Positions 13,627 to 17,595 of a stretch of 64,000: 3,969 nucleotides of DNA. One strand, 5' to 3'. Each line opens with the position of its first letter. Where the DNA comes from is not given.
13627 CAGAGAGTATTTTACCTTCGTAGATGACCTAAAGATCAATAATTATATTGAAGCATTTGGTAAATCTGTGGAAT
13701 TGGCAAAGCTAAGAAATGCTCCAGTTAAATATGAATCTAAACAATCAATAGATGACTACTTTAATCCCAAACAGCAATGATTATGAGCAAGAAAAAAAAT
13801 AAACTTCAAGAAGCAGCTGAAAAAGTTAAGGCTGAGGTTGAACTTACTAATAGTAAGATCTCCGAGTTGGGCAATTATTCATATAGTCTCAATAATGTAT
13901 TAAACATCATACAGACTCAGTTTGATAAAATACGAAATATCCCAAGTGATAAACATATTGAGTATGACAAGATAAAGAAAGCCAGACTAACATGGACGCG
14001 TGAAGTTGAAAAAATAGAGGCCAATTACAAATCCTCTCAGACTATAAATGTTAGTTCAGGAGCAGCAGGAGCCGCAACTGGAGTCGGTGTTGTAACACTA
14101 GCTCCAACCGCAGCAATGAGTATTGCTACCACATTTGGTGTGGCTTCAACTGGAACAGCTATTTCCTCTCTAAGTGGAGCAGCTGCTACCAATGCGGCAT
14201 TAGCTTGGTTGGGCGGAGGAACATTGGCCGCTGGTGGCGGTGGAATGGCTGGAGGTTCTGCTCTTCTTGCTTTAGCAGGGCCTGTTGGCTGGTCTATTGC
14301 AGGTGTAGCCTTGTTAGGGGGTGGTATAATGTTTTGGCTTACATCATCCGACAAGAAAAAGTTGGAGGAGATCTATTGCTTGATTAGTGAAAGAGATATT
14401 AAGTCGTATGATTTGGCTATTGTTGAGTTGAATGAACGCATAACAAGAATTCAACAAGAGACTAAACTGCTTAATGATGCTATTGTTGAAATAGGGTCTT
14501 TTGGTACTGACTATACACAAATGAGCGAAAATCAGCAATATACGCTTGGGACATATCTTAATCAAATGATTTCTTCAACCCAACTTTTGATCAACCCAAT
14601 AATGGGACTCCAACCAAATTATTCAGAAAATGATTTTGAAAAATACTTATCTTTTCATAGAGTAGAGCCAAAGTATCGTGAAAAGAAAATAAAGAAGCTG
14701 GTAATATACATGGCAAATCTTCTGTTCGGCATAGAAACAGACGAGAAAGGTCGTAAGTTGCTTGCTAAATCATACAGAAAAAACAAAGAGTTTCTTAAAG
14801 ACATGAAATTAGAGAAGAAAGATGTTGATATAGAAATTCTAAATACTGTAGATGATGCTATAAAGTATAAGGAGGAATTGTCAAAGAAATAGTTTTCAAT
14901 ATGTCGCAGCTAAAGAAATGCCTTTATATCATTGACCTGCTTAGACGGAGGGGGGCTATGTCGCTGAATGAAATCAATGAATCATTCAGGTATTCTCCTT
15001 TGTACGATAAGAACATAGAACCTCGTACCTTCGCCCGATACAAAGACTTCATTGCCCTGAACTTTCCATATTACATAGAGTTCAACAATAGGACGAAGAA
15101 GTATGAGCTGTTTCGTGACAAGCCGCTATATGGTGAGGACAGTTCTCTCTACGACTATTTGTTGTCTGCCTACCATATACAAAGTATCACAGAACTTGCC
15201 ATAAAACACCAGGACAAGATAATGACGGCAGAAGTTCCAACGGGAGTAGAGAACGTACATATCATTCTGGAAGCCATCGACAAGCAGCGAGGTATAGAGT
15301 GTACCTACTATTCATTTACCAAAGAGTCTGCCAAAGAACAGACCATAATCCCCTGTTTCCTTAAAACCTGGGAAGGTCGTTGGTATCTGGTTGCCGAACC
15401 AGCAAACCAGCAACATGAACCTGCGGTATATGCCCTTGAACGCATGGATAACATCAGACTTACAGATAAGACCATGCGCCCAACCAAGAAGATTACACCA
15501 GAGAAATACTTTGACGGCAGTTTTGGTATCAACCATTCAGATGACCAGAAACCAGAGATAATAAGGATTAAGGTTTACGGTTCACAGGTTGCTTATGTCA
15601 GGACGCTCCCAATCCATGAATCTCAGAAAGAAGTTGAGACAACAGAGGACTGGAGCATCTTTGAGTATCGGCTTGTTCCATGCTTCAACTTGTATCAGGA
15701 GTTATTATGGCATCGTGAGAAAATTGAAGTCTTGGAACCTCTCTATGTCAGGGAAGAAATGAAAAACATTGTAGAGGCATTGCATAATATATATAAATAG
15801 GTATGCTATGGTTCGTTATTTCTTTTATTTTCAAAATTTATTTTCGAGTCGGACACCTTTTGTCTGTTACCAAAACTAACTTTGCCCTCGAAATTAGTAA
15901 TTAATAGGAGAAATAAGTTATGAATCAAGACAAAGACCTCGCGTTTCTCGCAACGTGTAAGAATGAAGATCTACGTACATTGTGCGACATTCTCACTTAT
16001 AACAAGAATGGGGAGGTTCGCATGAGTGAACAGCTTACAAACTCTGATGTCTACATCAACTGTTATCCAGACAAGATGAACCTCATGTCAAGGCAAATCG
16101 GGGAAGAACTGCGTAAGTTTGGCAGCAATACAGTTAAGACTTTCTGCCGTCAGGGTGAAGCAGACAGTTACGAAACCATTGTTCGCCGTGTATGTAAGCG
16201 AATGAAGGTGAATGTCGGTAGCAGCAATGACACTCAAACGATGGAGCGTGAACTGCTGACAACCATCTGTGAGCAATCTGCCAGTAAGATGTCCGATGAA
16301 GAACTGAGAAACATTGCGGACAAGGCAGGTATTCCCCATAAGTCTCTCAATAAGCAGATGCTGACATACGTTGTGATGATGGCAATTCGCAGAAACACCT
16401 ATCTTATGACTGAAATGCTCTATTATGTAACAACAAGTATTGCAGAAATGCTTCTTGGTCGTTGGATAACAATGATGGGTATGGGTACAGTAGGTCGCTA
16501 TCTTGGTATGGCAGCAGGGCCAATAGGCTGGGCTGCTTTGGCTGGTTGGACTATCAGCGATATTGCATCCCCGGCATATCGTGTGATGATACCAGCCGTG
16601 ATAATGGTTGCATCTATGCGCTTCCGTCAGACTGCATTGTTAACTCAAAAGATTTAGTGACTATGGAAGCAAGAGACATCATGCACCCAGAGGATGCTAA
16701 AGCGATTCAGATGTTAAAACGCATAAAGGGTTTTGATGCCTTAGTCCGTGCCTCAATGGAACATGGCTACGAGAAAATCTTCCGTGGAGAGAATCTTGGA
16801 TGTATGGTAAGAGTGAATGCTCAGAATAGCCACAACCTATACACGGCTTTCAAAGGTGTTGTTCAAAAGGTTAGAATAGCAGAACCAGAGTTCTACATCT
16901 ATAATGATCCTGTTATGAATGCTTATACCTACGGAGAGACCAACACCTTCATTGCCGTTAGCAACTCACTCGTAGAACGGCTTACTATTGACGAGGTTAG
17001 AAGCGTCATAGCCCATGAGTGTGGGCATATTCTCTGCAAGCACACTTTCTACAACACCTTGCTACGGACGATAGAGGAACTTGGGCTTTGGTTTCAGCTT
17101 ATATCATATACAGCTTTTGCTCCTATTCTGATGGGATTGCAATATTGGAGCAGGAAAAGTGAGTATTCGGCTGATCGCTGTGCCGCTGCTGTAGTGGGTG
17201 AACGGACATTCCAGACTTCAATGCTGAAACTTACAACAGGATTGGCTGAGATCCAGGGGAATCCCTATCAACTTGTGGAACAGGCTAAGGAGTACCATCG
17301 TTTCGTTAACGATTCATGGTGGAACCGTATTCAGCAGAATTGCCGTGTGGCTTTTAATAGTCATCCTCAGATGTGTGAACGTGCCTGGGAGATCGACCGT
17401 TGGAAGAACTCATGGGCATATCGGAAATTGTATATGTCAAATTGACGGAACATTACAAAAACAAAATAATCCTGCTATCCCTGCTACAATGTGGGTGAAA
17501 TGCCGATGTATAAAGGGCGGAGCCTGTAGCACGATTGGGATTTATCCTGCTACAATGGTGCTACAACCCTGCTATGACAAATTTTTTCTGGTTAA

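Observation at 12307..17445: Candidate new WYL-controlled five-gene membrane-effector system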

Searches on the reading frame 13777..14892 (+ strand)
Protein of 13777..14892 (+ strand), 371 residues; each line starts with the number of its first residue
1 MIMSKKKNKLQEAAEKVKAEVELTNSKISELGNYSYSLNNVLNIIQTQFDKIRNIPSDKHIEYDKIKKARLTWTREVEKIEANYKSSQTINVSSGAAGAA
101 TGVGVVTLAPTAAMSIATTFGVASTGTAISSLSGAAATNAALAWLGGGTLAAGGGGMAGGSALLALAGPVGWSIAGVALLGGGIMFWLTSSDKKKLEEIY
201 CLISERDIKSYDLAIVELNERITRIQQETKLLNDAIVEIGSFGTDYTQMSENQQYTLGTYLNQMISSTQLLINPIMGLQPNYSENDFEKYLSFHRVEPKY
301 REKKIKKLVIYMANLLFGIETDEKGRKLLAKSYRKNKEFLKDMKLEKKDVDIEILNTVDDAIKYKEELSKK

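Call 3: search_protein_families(library=pfam, proteins=[window:13777-14892:+], max_evalue=0.01)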
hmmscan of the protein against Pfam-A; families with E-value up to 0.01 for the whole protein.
window:13777-14892:+ (371 aa): 0 families

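Call 4: search_protein_families(library=padloc, proteins=[window:13777-14892:+], max_evalue=0.01)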
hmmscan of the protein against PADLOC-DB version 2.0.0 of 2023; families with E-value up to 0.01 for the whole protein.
window:13777-14892:+ (371 aa): 2 families
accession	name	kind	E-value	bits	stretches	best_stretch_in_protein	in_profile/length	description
PDLC04406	PDC-M09A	-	1.4e-69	233.1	1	4-275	52-323/330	-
PDLC04407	PDC-M09A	-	1e-68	229.9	1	6-273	10-278/282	-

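Call 5: search_protein_families(library=ncbifam, proteins=[window:13777-14892:+], max_evalue=0.01)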
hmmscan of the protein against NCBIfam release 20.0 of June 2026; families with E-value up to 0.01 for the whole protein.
window:13777-14892:+ (371 aa): 0 families

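Call 10: search_protein_families(library=padloc, proteins=[window:13777-14892:+], max_evalue=10)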
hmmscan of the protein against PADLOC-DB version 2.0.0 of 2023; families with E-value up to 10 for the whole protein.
window:13777-14892:+ (371 aa): 3 families
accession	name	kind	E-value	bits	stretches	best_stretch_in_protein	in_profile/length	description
PDLC04406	PDC-M09A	-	1.4e-69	233.1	1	4-275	52-323/330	-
PDLC04407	PDC-M09A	-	1e-68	229.9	1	6-273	10-278/282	-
PDLC03841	LeoBC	-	0.01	13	2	148-197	458-512/601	-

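Call 76: search_protein_families(library=pfam, max_evalue=1, proteins=[window:13777-14892:+])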
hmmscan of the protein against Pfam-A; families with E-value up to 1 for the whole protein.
window:13777-14892:+ (371 aa): 1 family
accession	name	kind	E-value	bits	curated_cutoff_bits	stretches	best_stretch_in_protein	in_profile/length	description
PF20721.2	C19orf12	-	0.18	12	30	1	127-201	24-92/163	C19orf12-like protein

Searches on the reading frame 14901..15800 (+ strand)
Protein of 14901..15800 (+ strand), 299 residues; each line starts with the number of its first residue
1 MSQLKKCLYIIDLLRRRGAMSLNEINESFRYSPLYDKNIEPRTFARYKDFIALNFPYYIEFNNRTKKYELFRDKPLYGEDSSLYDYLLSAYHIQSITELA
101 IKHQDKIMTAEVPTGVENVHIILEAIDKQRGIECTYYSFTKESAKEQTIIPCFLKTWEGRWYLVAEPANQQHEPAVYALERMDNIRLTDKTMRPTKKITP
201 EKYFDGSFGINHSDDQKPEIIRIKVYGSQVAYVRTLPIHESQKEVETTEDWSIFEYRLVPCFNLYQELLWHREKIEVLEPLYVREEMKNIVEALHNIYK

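Call 3: search_protein_families(library=pfam, proteins=[window:14901-15800:+], max_evalue=0.01)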
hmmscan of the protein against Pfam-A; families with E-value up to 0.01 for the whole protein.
window:14901-15800:+ (299 aa): 2 families
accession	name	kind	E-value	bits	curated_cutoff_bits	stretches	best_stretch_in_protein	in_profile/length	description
PF13280.12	WYL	-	2.9e-11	43.6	21.8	1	119-186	3-69/70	WYL domain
PF25583.1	WCX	-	3.4e-08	34.2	23.9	1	221-294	5-75/76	WCX domain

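Call 4: search_protein_families(library=padloc, proteins=[window:14901-15800:+], max_evalue=0.01)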
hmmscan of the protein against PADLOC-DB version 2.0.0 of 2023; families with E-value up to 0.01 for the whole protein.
window:14901-15800:+ (299 aa): 3 families
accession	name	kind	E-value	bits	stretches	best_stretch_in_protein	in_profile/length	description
PDLC01652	WYL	-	5e-26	90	1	115-294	16-161/162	"CAS-I,CAS-II,CAS-III,CAS-IV,CAS-V,CAS-VI; associated_signaling"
PDLC01457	WYL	-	6.9e-14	50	1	4-281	3-227/229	"CAS-I,CAS-II,CAS-III,CAS-IV,CAS-V,CAS-VI; associated_signaling"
PDLC01766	Cas3c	-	6.1e-09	32.6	1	111-298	129-316/1009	-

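Call 5: search_protein_families(library=ncbifam, proteins=[window:14901-15800:+], max_evalue=0.01)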
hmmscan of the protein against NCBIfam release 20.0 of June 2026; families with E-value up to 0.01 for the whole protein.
window:14901-15800:+ (299 aa): 0 families

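Call 50: search_solved_structures(query=window:14901-15800:+, max_evalue=0.01)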
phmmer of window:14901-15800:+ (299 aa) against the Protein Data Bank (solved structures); distinct sequences matched with E-value up to 0.01: 5.
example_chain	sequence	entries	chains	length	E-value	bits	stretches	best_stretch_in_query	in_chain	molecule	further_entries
7tzv_A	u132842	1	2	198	0.00025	23.5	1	158-287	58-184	WYL domain-containing protein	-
7u02_B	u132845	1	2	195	0.00029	23.3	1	161-287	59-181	WYL domain-containing protein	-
9cu3_B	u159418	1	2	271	0.00059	22.3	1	159-287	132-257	WYL domain-containing protein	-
9pfq_Q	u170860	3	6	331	0.00092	21.6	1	159-287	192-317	WYL domain-containing protein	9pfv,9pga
8tp8_A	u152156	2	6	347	0.001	21.5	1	159-287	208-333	DeoR-family transcriptional regulator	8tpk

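Call 60: find_homologous_proteins(query=window:14901-15800:+, max_evalue=0.00001)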
Query window:14901-15800:+ (299 aa): 1165 proteins with E <= 0.00001 among 1409 candidates; the best 120 are listed.
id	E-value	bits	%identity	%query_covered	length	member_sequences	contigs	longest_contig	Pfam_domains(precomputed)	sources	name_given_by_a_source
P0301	4.5e-179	612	89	100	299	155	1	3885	PF13280.13,PF25583.2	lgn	-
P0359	9.1e-174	595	85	100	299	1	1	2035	PF13280.13,PF25583.2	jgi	-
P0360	1.1e-173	594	85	100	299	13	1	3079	PF13280.13,PF25583.2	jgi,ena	-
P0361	1.4e-173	594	84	100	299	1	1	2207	PF13280.13,PF25583.2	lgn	-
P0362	2.9e-173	593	85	100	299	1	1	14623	PF13280.13,PF25583.2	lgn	-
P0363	3.9e-173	592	85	100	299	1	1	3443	PF13280.13,PF25583.2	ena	-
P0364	1.4e-172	591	85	100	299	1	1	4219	PF13280.13,PF25583.2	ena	-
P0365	1.0e-171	588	84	100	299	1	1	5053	PF13280.13,PF25583.2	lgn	-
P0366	1.3e-171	587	84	100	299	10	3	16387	PF13280.13,PF25583.2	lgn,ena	-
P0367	2.6e-171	586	85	100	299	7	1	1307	PF13280.13,PF25583.2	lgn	-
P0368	9.7e-171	585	84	100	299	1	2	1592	PF13280.13,PF25583.2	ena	-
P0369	1.1e-164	565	86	100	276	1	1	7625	PF13280.13,PF25583.2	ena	-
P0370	2.2e-161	554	85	94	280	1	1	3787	PF13280.13,PF25583.2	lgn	-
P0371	1.4e-156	538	75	100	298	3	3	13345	PF13280.13,PF25583.2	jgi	-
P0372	2.4e-155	534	76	100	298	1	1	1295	PF13280.13,PF25583.2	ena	-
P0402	1.8e-137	475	68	100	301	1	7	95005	PF13280.13,PF25583.2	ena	-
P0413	6.8e-137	473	69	100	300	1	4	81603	PF13280.13,PF25583.2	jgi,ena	-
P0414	7.1e-137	473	68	100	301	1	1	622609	PF13280.13,PF25583.2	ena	-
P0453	2.2e-135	469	68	98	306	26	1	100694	PF13280.13,PF25583.2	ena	-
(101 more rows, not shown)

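Call 61: find_encoding_contigs(protein=P0414, flank=10000, max_places=1)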
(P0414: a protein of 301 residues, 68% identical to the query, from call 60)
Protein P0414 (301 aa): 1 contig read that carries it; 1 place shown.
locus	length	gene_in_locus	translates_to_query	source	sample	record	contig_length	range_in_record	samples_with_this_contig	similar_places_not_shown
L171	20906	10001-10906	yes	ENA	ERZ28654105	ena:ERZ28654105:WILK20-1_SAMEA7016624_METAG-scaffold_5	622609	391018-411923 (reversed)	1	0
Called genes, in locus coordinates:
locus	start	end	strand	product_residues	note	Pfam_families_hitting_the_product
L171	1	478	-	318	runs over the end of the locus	-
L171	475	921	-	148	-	PF12833:HTH_18, PF00165:HTH_AraC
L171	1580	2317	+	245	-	PF13099:DUF3944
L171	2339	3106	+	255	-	PF01435:Peptidase_M48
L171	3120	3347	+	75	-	-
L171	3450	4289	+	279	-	-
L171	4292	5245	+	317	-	-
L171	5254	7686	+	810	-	-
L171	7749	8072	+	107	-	-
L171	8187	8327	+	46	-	-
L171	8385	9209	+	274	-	-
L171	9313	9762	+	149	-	-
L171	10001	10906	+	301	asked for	PF13280:WYL, PF25583:WCX (weak)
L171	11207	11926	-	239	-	PF18762:Kinase-PolyVal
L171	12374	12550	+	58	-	-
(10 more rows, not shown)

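Call 62: find_encoding_contigs(protein=P0453, flank=10000, max_places=1)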
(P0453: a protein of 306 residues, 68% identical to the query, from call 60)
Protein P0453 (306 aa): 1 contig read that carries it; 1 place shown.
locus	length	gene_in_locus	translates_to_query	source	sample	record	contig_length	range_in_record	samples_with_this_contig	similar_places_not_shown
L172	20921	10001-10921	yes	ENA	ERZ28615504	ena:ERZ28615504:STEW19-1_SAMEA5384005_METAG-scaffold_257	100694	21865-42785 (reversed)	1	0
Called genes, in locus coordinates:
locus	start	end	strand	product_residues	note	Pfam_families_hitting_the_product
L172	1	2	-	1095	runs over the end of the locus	PF17128:DUF5107, PF12895:ANAPC3 (faint), PF00515:TPR_1 (faint), PF07719:TPR_2 (faint), PF13174:TPR_6 (faint), PF13176:TPR_7 (faint), PF13181:TPR_8 (faint), PF13424:TPR_12, +10 more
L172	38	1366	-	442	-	PF00083:Sugar_tr, PF07690:MFS_1, PF00083:Sugar_tr, PF07690:MFS_1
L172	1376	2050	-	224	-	PF13472:Lipase_GDSL_2 (weak), PF16255:Lipase_GDSL_lke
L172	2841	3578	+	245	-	PF13099:DUF3944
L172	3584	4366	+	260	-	PF01435:Peptidase_M48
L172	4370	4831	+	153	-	PF10263:SprT-like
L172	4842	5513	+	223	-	-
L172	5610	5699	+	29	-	-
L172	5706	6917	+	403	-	-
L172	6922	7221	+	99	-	-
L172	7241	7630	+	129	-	-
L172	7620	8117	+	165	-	-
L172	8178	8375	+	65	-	-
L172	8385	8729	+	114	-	-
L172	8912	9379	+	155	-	-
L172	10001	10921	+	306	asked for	PF13280:WYL, PF25583:WCX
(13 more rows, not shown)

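Call 63: find_encoding_contigs(protein=P0402, flank=10000, max_places=1)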
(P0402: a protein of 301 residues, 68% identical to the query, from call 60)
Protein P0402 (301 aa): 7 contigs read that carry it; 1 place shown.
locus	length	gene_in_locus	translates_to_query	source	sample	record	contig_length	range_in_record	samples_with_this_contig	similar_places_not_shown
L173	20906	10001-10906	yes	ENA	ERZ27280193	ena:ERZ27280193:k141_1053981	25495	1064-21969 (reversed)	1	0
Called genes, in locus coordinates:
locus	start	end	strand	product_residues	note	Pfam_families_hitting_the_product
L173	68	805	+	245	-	PF13099:DUF3944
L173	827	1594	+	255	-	PF01435:Peptidase_M48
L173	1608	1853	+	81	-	-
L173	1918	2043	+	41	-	-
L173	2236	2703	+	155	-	-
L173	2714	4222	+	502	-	-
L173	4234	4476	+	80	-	-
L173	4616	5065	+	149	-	-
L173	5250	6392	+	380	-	PF27347:YeeR_C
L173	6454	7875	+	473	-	-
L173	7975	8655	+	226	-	PF05164:ZapA (weak)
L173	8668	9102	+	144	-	-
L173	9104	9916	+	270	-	PF03796:DnaB_C, PF06745:ATPase, PF13481:AAA_25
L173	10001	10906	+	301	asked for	PF13280:WYL, PF25583:WCX (weak)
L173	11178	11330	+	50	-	-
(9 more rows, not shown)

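Call 64: find_encoding_contigs(protein=P0413, flank=10000, max_places=1)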
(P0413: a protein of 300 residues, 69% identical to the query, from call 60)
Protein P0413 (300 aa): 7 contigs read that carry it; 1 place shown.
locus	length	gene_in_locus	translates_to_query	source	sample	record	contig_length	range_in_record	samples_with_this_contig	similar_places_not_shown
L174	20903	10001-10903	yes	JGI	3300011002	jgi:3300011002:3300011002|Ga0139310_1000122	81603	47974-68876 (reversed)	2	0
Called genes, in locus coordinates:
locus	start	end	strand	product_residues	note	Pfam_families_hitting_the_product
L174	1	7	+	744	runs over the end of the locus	PF03477:ATP-cone, PF13597:NRDD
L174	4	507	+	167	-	PF13353:Fer4_12, PF04055:Radical_SAM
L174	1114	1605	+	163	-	PF00929:RNase_T, PF16473:Rv2179c-like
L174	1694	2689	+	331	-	PF13310:Virulence_RhuM, PF02661:Fic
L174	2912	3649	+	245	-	PF13099:DUF3944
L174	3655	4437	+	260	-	PF05569:Peptidase_M56 (weak), PF01435:Peptidase_M48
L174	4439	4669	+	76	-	-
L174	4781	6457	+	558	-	-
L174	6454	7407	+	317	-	-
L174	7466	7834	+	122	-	-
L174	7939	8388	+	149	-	-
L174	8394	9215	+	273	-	PF13481:AAA_25, PF03796:DnaB_C, PF06745:ATPase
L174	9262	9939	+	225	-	PF05164:ZapA (weak)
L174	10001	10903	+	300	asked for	PF13280:WYL, PF25583:WCX (weak)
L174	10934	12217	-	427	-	PF00328:His_Phos_2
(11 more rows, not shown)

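Call 76: search_protein_families(library=pfam, max_evalue=1, proteins=[window:14901-15800:+])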
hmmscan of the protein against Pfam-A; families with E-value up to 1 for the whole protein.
window:14901-15800:+ (299 aa): 2 families
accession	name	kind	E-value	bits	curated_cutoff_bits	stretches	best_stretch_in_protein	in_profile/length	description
PF13280.12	WYL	-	2.9e-11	43.6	21.8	1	119-186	3-69/70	WYL domain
PF25583.1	WCX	-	3.4e-08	34.2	23.9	1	221-294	5-75/76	WCX domain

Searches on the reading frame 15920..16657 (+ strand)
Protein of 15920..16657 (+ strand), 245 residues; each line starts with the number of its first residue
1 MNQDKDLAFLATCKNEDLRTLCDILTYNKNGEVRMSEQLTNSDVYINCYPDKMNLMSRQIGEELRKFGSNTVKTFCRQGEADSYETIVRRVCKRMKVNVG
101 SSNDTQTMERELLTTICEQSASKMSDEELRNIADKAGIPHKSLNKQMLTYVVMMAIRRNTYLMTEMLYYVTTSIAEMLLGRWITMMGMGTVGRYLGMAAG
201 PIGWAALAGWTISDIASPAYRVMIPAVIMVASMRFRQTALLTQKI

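Call 3: search_protein_families(library=pfam, proteins=[window:15920-16657:+], max_evalue=0.01)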
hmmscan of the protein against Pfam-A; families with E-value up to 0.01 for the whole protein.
window:15920-16657:+ (245 aa): 2 families
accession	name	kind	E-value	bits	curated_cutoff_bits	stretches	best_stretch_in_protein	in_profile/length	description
PF13099.11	DUF3944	-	5.3e-15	55.4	24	1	3-35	3-35/35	Domain of unknown function (DUF3944)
PF03981.17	Ubiq_cyt_C_chap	-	0.0016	18.9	21.5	0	91-224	23-137/140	Ubiquinol-cytochrome C chaperone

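Call 4: search_protein_families(library=padloc, proteins=[window:15920-16657:+], max_evalue=0.01)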
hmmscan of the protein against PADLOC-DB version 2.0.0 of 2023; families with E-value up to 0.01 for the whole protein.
window:15920-16657:+ (245 aa): 3 families
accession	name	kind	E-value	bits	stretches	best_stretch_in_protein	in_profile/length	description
PDLC04113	JukA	-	3.1e-48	162.5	1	2-237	6-238/245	-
PDLC04111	JukA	-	5.2e-44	148.6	1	3-237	8-238/250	-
PDLC04112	JukA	-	1.2e-22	78.8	1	8-240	13-221/234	-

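Call 5: search_protein_families(library=ncbifam, proteins=[window:15920-16657:+], max_evalue=0.01)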
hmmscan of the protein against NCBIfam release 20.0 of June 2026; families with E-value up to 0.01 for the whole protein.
window:15920-16657:+ (245 aa): 1 family
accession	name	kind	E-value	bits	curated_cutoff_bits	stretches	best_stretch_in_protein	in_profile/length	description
NF007593.0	PRK10236.1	equivalog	2.7e-22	79.6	395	1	3-234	7-229/237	acidic protein MsyB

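Call 58: search_solved_structures(query=window:15920-16657:+, max_evalue=1)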
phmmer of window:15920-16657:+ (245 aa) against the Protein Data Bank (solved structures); distinct sequences matched with E-value up to 1: 4.
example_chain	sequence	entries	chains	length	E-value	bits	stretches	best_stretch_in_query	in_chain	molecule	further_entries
6u42_6I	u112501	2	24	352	0.34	13.4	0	73-140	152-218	FAP252 | Flagellar associated protein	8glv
2ekl_A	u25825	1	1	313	0.51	12.8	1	147-229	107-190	D-3-phosphoglycerate dehydrogenase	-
7naz_A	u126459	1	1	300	0.69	12.4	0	180-213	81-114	ESX-3 secretion system protein EccA3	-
4fbr_A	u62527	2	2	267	0.76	12.2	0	9-45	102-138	Myxobacterial hemagglutinin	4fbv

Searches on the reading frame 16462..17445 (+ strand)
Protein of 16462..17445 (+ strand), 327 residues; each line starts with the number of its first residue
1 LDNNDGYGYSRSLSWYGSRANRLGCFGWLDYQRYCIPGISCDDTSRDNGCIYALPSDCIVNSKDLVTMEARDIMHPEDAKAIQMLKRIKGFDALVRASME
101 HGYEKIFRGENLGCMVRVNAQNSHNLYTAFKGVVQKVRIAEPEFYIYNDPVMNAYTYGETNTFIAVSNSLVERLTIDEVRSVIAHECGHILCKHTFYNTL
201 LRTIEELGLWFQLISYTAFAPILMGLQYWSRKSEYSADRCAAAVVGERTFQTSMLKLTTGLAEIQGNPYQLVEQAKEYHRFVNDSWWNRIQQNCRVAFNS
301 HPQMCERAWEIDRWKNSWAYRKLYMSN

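Call 3: search_protein_families(library=pfam, proteins=[window:16462-17445:+], max_evalue=0.01)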
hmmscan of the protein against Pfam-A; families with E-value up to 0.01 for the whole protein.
window:16462-17445:+ (327 aa): 2 families
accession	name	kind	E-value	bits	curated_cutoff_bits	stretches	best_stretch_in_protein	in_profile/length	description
PF01435.24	Peptidase_M48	-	2.3e-21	76.9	20.3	1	125-314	6-185/186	Peptidase family M48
PF10263.15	SprT-like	-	0.0023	18.2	25.6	1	159-197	41-78/108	SprT-like family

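Call 4: search_protein_families(library=padloc, proteins=[window:16462-17445:+], max_evalue=0.01)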
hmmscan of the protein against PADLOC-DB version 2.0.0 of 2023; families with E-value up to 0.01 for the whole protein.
window:16462-17445:+ (327 aa): 0 families

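Call 5: search_protein_families(library=ncbifam, proteins=[window:16462-17445:+], max_evalue=0.01)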
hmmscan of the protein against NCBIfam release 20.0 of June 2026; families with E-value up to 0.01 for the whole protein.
window:16462-17445:+ (327 aa): 10 families
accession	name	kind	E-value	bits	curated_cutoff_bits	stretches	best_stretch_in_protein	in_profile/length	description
NF003965.0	PRK05457.1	equivalog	4.3e-16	59.1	245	1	119-191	72-146/285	protease HtpX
NF002363.0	PRK01345.1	equivalog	1.5e-14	53.8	422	1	117-204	60-149/318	zinc metalloprotease HtpX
NF002775.0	PRK02870.1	equivalog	7.5e-13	48.4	285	1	121-191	112-185/338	zinc metalloprotease HtpX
NF002826.0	PRK03001.1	equivalog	1.5e-12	47.3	369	1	117-200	61-146/285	zinc metalloprotease HtpX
NF002669.0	PRK02391.1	equivalog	1.3e-11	44.2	341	1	118-193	71-148/298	zinc metalloprotease HtpX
NF003425.0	PRK04897.1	equivalog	5.6e-10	38.9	355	1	117-191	73-149/298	zinc metalloprotease HtpX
NF002322.0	PRK01265.1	equivalog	1.1e-09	38.2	275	1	120-226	79-181/325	zinc metalloprotease HtpX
NF002839.0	PRK03072.1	equivalog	6.5e-05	22.2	412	1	118-193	66-143/291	zinc metalloprotease HtpX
NF052399.1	M48_lipo_LoiP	exception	0.00012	21.6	365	1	126-195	71-138/247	metalloprotease LoiP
NF000326.1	blaR1_generic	equivalog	0.00012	20.6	400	1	122-219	139-235/585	BlaR1 family beta-lactam sensor/signal transducer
